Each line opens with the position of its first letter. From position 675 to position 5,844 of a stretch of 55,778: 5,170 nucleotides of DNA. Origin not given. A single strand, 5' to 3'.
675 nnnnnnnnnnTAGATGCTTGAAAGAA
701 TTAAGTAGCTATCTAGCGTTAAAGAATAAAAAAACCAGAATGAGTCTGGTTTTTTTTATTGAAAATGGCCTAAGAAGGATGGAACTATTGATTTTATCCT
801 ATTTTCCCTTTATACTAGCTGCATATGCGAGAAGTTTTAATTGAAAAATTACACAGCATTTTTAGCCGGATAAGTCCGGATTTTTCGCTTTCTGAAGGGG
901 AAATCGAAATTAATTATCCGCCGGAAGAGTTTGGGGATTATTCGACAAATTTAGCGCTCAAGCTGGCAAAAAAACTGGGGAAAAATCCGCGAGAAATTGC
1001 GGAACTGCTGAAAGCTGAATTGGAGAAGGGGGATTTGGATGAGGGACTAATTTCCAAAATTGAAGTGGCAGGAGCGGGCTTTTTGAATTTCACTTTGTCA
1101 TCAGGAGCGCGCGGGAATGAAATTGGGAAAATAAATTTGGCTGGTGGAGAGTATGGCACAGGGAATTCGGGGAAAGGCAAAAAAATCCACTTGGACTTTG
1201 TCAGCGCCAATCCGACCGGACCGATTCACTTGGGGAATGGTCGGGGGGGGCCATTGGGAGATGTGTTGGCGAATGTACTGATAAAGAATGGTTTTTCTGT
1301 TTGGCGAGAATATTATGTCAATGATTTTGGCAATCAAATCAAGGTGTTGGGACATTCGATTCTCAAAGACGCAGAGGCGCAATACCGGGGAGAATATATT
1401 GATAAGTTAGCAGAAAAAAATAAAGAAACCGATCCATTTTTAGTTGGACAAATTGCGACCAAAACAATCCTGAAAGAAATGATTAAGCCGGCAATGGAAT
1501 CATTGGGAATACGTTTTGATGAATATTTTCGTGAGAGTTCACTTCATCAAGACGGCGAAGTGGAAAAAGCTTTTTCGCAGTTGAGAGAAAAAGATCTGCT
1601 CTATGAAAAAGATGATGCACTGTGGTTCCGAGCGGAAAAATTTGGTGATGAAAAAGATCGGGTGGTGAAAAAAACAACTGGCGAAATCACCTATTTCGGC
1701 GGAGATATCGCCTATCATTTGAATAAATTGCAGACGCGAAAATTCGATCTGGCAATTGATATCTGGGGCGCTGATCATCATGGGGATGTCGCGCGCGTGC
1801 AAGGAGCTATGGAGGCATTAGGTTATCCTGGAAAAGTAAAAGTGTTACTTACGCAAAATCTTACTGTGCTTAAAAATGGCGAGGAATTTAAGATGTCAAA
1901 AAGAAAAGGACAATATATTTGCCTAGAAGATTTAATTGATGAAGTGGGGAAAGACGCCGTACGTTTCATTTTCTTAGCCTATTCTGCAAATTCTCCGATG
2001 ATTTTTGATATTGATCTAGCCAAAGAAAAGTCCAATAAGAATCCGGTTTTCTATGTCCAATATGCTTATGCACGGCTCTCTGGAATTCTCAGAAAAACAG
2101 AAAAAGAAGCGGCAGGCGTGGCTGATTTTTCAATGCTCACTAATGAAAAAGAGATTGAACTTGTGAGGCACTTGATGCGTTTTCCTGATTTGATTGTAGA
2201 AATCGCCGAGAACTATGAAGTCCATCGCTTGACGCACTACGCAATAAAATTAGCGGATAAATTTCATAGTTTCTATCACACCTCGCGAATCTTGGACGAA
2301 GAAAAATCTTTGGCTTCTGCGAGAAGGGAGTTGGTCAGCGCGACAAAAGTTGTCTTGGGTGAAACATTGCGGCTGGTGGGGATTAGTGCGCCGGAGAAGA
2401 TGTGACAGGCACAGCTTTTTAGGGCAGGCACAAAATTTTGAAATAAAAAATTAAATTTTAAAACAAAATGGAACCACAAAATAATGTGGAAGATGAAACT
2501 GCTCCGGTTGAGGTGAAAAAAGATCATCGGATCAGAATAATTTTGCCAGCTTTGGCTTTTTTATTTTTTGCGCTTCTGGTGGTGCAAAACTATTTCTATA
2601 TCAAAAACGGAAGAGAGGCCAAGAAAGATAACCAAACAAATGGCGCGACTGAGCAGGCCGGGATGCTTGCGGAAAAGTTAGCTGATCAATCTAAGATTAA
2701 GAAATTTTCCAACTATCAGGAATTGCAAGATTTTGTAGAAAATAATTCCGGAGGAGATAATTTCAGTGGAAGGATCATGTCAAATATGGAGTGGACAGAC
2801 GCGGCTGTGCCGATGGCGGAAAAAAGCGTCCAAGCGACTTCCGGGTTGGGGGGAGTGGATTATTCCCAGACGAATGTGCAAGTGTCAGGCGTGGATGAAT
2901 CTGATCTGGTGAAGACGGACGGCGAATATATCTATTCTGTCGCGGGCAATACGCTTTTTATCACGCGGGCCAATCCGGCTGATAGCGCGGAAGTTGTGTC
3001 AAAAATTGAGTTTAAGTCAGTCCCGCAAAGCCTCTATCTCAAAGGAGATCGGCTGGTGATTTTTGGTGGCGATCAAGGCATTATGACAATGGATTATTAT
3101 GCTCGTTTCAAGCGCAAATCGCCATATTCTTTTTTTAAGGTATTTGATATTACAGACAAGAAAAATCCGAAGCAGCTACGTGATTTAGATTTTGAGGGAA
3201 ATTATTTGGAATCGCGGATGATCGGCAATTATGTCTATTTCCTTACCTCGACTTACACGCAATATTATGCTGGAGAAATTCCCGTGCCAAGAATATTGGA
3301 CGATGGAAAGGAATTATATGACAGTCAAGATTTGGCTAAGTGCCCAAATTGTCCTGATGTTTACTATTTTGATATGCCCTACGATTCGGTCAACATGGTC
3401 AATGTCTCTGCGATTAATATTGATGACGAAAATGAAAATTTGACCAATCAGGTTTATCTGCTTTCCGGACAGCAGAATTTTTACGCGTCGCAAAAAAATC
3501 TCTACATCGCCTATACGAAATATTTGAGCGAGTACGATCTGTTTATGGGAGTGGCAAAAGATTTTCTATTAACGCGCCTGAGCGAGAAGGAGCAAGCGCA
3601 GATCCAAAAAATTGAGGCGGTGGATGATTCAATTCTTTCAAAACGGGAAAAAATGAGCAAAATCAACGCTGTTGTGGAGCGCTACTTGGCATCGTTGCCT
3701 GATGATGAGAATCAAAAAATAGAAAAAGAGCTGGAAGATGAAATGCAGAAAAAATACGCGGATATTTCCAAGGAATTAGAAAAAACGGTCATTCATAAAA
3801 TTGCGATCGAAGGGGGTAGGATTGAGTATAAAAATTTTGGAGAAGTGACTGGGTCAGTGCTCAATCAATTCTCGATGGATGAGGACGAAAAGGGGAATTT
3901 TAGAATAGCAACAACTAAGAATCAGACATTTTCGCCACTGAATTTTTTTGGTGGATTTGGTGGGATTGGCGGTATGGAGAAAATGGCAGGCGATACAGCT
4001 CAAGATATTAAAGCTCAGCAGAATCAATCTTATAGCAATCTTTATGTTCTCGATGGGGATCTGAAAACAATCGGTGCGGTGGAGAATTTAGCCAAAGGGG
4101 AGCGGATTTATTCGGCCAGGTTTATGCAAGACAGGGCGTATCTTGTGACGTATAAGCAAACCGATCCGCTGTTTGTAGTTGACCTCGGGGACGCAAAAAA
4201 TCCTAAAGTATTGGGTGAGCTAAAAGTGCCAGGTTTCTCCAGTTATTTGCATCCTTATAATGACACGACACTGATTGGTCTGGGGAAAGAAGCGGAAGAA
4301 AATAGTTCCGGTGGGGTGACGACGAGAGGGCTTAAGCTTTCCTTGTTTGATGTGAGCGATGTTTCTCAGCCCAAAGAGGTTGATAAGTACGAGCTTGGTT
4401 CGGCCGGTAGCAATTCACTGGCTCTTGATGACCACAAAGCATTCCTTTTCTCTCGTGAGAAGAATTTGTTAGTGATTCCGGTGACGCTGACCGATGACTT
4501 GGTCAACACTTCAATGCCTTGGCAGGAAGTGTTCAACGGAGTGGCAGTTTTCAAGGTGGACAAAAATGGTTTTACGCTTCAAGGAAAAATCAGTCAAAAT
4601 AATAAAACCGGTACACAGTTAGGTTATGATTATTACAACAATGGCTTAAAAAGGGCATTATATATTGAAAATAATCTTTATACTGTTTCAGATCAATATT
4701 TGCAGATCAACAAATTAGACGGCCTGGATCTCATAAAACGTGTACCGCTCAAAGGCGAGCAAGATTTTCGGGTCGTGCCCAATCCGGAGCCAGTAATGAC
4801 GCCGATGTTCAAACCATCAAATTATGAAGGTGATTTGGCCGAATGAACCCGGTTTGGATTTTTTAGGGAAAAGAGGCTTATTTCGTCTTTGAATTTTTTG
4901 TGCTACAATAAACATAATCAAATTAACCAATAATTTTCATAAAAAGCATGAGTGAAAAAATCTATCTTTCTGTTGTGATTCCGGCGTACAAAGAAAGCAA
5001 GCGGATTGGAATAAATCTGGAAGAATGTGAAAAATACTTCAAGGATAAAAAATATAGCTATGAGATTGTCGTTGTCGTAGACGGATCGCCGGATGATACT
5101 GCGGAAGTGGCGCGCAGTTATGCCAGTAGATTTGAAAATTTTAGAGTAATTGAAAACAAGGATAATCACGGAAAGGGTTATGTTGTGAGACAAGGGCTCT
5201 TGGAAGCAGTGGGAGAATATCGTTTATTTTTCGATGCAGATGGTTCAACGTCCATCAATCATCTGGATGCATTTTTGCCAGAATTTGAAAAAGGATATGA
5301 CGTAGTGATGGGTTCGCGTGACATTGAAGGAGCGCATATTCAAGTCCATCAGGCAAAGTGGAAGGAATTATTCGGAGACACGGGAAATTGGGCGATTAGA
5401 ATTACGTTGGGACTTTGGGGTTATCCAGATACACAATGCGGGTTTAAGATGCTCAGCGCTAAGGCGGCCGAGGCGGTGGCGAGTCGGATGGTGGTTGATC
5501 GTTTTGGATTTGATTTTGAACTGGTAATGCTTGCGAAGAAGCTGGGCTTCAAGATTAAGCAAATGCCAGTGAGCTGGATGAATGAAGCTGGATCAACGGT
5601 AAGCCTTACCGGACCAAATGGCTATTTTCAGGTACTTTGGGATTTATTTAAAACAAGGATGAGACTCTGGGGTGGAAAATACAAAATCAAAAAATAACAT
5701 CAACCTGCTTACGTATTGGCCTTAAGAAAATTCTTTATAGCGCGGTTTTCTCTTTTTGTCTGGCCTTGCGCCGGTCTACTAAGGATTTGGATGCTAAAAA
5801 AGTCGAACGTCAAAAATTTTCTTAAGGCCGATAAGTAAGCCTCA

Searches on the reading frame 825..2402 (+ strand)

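Call 12: search_protein_families(library=pfam, proteins=[window:825-2402:+], max_evalue=0.01)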
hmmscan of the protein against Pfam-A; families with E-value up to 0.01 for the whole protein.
window:825-2402:+ (526 aa): 5 families
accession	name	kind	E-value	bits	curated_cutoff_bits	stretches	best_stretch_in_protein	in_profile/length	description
PF05746.21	DALR_1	-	2.4e-34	118.4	22.3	1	411-526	1-117/117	DALR anticodon binding domain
PF03485.21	Arg_tRNA_synt_N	-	1.1e-21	77.7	21.5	1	5-91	7-85/85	Arginyl tRNA synthetase N terminal domain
PF00750.26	tRNA-synt_1d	-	8.2e-20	71.5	23.3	2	216-381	139-305/349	tRNA synthetases class I (R), catalytic domain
PF09334.17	tRNA-synt_1g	-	4.8e-08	32.6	20.1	1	216-282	70-136/391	tRNA synthetases class I (M)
PF00133.28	tRNA-synt_1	-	4.9e-05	22.7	22.7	1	341-388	362-406/414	tRNA synthetases class I (I, L, M and V)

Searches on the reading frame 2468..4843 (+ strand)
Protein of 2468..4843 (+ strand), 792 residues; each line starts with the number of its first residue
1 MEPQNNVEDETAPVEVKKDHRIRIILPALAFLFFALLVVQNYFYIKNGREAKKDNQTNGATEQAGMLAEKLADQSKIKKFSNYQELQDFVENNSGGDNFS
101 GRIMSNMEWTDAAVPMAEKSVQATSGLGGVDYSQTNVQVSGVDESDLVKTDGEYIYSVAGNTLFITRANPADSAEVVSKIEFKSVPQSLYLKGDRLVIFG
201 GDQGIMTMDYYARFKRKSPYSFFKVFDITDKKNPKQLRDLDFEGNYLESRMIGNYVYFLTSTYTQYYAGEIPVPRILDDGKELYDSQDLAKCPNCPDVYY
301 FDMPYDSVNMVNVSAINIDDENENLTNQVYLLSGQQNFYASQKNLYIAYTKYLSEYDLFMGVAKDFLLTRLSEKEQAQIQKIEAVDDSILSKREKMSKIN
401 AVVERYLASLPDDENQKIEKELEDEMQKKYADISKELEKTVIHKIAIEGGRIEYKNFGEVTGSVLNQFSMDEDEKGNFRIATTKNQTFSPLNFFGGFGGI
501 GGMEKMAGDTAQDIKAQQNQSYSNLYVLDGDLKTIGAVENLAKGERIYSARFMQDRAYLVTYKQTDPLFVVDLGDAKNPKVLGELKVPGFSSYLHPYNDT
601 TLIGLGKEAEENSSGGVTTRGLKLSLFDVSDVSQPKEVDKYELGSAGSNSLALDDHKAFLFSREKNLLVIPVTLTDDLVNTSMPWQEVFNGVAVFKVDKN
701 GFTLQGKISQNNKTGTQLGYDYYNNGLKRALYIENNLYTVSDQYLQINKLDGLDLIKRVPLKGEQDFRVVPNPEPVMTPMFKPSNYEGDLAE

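Call 12: search_protein_families(library=pfam, proteins=[window:2468-4843:+], max_evalue=0.01)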
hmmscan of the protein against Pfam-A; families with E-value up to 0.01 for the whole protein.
window:2468-4843:+ (792 aa): 1 family
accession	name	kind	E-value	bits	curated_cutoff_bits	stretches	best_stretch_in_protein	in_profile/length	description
PF09826.15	Beta_propel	-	1.1e-155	519.7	22.4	1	132-751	1-493/495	Beta propeller domain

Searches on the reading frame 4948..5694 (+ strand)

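Call 12: search_protein_families(library=pfam, proteins=[window:4948-5694:+], max_evalue=0.01)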
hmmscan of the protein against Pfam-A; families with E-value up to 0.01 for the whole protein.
window:4948-5694:+ (249 aa): 3 families
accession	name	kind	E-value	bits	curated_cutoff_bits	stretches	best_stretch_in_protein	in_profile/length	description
PF00535.33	Glycos_transf_2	-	1.4e-26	93.8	23.3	1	8-173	1-163/168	Glycosyl transferase family 2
PF13641.12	Glyco_tranf_2_3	-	6.6e-07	30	27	1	7-124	3-123/230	Glycosyltransferase like family 2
PF10111.15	Glyco_tranf_2_2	-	5.8e-06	26.4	27.3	1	8-110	1-103/276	Glycosyltransferase like family 2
